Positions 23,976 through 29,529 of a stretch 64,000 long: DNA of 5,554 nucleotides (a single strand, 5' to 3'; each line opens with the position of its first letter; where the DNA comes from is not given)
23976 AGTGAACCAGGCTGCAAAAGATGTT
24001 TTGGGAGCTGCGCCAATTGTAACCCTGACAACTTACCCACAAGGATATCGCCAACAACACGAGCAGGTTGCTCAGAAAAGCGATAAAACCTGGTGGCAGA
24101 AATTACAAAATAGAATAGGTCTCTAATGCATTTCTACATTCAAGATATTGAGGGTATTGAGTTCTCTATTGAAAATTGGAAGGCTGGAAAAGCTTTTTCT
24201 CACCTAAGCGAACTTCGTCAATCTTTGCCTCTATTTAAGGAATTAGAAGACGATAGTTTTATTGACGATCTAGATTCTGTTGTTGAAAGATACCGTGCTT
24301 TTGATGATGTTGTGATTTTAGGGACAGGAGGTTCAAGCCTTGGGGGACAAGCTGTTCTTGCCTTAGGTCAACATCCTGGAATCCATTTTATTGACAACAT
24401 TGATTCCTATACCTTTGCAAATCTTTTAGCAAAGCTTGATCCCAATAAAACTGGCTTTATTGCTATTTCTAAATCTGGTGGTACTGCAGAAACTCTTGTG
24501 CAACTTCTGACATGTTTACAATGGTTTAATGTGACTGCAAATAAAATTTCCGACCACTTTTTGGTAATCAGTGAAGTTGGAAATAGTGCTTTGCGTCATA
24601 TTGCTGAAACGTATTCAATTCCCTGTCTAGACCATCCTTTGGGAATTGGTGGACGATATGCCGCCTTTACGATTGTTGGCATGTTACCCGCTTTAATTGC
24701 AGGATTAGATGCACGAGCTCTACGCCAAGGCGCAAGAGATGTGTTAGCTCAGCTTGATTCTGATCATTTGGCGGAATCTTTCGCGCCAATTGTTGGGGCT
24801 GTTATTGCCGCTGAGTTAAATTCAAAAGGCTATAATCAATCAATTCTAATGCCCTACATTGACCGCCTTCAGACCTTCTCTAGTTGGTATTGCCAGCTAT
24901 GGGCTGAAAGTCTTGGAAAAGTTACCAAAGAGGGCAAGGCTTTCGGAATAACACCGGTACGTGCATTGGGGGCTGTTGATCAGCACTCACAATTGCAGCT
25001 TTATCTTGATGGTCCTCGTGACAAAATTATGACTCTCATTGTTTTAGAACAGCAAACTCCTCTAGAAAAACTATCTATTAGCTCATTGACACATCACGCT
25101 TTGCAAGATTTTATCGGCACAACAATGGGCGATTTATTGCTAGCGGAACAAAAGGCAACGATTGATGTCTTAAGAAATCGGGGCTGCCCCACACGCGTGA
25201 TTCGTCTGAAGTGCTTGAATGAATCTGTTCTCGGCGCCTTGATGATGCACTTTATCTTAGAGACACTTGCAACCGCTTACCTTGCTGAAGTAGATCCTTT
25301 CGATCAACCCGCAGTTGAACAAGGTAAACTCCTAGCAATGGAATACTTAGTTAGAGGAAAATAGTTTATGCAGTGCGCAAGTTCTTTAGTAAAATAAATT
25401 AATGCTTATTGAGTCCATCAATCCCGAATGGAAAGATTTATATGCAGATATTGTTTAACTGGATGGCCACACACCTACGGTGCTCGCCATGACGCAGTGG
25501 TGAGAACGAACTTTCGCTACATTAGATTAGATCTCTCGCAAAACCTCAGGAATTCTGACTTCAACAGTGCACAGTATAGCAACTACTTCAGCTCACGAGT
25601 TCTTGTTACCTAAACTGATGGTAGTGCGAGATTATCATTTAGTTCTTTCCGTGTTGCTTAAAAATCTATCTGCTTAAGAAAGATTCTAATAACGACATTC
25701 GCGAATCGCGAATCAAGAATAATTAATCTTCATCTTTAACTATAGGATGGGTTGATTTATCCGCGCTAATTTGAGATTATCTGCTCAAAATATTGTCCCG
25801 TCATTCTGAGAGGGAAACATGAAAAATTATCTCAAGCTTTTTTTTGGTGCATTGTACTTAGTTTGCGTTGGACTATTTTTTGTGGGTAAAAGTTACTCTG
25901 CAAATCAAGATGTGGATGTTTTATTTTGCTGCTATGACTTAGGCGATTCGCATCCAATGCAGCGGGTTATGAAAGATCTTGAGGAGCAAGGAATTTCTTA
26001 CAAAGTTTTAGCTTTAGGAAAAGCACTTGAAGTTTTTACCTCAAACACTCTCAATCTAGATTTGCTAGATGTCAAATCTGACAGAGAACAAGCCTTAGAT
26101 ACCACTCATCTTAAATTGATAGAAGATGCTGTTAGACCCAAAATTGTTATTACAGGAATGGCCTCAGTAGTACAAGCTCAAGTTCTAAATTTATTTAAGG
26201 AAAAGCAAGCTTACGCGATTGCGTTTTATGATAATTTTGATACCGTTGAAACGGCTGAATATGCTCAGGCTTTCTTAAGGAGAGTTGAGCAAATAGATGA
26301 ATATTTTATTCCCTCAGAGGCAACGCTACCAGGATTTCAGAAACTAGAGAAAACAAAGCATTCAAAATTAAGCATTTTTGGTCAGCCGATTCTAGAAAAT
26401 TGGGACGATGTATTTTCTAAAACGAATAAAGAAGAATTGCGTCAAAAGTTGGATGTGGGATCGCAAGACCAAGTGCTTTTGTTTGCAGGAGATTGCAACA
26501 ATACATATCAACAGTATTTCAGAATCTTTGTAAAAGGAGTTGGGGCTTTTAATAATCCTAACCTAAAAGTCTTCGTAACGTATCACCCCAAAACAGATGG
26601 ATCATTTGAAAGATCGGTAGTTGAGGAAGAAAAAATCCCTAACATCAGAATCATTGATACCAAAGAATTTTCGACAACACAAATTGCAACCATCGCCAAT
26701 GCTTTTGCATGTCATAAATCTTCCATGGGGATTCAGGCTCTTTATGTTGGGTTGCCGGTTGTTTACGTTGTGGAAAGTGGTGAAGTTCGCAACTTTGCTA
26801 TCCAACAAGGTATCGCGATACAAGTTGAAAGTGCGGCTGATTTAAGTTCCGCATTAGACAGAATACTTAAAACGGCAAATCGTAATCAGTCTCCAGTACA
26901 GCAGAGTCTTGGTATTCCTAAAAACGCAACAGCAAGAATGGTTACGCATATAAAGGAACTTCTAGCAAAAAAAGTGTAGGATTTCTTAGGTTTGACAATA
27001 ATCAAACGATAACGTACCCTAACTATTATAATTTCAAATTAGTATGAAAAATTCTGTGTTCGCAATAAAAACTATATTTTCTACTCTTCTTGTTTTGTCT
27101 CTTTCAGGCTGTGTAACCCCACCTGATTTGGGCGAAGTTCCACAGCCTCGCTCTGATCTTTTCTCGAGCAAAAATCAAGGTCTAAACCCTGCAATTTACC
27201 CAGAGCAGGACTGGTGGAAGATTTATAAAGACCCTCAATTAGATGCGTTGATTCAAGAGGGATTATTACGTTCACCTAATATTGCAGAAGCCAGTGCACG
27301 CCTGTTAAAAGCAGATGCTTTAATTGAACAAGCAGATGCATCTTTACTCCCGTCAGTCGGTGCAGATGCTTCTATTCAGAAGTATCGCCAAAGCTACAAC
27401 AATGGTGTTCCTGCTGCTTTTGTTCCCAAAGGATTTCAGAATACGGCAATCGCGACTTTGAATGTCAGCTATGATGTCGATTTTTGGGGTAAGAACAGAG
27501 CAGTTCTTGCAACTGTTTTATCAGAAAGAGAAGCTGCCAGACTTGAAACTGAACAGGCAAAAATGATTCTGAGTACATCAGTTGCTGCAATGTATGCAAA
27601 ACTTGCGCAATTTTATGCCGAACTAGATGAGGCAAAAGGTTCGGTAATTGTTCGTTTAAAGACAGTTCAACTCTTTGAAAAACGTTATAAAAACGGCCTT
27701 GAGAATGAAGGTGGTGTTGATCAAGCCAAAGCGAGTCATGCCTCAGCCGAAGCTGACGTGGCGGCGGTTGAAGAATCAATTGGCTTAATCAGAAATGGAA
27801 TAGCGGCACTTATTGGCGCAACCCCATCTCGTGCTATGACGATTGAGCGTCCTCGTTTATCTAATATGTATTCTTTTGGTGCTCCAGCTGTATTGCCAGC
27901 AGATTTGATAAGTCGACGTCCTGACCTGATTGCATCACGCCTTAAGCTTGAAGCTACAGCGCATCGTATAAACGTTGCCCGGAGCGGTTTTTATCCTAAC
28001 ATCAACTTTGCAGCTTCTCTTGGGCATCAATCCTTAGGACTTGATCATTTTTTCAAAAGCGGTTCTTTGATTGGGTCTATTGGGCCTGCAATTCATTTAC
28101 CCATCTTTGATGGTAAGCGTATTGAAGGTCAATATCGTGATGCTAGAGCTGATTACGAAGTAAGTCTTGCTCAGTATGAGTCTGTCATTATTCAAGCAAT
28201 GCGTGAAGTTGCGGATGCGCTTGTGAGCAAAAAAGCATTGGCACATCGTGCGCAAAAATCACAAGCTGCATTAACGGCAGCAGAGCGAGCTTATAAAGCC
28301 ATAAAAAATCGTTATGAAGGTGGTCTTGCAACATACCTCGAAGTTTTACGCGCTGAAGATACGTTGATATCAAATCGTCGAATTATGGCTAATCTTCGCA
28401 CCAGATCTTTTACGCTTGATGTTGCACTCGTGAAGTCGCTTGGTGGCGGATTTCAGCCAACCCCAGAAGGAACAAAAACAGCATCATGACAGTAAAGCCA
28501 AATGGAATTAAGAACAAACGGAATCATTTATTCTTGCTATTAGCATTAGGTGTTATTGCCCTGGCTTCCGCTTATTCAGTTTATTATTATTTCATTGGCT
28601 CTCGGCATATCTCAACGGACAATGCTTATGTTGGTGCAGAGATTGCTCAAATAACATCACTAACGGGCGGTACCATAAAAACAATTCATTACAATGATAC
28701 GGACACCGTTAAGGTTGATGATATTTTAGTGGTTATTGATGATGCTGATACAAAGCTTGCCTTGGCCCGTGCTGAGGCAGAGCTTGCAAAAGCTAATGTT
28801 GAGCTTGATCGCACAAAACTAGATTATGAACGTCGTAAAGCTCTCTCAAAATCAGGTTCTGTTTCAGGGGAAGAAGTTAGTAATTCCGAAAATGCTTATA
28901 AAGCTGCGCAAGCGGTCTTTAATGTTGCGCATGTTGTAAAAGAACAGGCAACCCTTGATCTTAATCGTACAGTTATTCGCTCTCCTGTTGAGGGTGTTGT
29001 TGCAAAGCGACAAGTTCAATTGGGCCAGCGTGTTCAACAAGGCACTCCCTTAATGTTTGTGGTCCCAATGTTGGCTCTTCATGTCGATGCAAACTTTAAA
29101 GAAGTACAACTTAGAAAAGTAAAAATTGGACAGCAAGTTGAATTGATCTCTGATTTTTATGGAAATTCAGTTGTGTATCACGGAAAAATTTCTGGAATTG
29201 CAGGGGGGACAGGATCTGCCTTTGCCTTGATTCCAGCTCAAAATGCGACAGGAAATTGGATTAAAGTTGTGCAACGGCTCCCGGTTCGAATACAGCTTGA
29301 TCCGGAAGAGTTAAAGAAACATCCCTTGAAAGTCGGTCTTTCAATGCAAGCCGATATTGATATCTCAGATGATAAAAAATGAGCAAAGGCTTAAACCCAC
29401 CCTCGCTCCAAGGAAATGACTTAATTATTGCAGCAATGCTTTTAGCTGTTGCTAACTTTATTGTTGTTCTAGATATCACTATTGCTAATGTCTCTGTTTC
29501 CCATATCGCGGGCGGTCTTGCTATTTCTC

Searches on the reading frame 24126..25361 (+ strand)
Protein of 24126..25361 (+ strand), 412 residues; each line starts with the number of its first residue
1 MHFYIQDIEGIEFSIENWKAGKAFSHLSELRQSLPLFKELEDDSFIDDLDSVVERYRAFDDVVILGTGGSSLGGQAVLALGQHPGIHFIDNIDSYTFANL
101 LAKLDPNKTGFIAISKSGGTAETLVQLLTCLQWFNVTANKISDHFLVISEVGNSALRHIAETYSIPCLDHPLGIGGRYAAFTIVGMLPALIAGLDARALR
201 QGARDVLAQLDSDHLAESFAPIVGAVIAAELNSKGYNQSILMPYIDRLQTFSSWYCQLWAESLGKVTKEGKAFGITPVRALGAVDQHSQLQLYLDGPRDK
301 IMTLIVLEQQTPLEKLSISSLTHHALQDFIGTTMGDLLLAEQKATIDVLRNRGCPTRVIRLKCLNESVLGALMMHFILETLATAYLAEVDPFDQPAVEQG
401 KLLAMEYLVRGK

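Call 64: find_homologous_proteins(query=window:24126-25361:+, max_evalue=1e-100)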
Query window:24126-25361:+ (412 aa): 249 proteins with E <= 1e-100 among 8000 candidates; the best 120 are listed.
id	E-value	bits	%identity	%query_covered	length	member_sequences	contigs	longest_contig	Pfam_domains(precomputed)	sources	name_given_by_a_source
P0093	1.5e-255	865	94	100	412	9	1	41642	PF00342.25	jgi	jgi:glucose-6-phosphate isomerase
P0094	7.3e-139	481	56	95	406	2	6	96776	PF00342.25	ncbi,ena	-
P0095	7.6e-138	478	55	99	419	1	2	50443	PF00342.25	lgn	-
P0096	1.9e-137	477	57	94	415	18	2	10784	PF00342.25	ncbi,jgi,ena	-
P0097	3.7e-137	476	56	95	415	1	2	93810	PF00342.25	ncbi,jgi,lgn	jgi:glucose-6-phosphate isomerase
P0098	1.5e-135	470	57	95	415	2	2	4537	PF00342.25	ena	-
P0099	2.4e-135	470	54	99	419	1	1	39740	PF00342.25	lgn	-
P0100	2.4e-135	470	55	99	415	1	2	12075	PF00342.25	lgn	-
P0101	4.8e-135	469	55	95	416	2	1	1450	PF00342.25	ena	-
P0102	6.1e-135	468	54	99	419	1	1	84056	PF00342.25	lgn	-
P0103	7.6e-135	468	53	99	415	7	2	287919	PF00342.25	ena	-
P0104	1.3e-134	467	58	92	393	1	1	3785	PF00342.25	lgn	-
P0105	1.6e-134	467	57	95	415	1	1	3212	PF00342.25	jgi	jgi:glucose-6-phosphate isomerase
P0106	1.8e-134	467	54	99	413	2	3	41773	PF00342.25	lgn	-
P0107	6.7e-134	465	53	99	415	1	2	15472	PF00342.25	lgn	-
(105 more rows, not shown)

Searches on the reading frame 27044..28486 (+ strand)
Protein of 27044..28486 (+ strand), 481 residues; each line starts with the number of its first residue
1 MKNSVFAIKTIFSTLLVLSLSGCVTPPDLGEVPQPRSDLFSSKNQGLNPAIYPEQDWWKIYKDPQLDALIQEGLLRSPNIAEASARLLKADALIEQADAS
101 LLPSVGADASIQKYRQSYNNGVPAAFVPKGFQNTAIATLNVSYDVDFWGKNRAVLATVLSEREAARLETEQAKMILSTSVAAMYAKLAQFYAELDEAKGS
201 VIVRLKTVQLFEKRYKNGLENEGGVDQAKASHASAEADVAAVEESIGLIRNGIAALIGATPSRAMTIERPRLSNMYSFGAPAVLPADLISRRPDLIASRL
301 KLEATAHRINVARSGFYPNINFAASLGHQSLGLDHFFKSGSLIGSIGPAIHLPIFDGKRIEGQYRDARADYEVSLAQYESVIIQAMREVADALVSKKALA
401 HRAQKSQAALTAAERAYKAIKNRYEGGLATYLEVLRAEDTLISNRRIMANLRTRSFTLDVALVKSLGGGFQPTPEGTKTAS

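Call 52: search_protein_families(library=pfam, proteins=[window:27044-28486:+], max_evalue=0.001)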
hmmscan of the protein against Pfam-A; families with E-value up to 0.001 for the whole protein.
window:27044-28486:+ (481 aa): 1 family
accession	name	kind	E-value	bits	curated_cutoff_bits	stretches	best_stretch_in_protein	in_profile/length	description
PF02321.23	OEP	-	5.6e-42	144.1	22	2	288-446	8-166/187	Outer membrane efflux protein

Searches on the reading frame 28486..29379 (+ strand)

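Call 52: search_protein_families(library=pfam, proteins=[window:28486-29379:+], max_evalue=0.001)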
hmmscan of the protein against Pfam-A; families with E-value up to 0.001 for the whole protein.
window:28486-29379:+ (298 aa): 5 families
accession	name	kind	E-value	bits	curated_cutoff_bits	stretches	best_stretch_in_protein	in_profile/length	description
PF00529.27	CusB_dom_1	-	2.6e-19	69.7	26.5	1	75-292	12-88/89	Cation efflux system protein CusB domain 1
PF13437.12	HlyD_3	-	6.5e-17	62.6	22.2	1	163-284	1-106/106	HlyD family secretion protein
PF16576.10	HlyD_D23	-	1.1e-12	48.1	30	1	52-238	18-184/214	Barrel-sandwich domain of CusB or HlyD membrane-fusion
PF00364.28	Biotin_lipoyl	-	5e-07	29.9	22.1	0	55-84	44-73/73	Biotin-requiring enzyme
PF13533.13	Biotin_lipoyl_2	-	0.00014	22.1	29.8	0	55-85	2-32/32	Biotin-lipoyl like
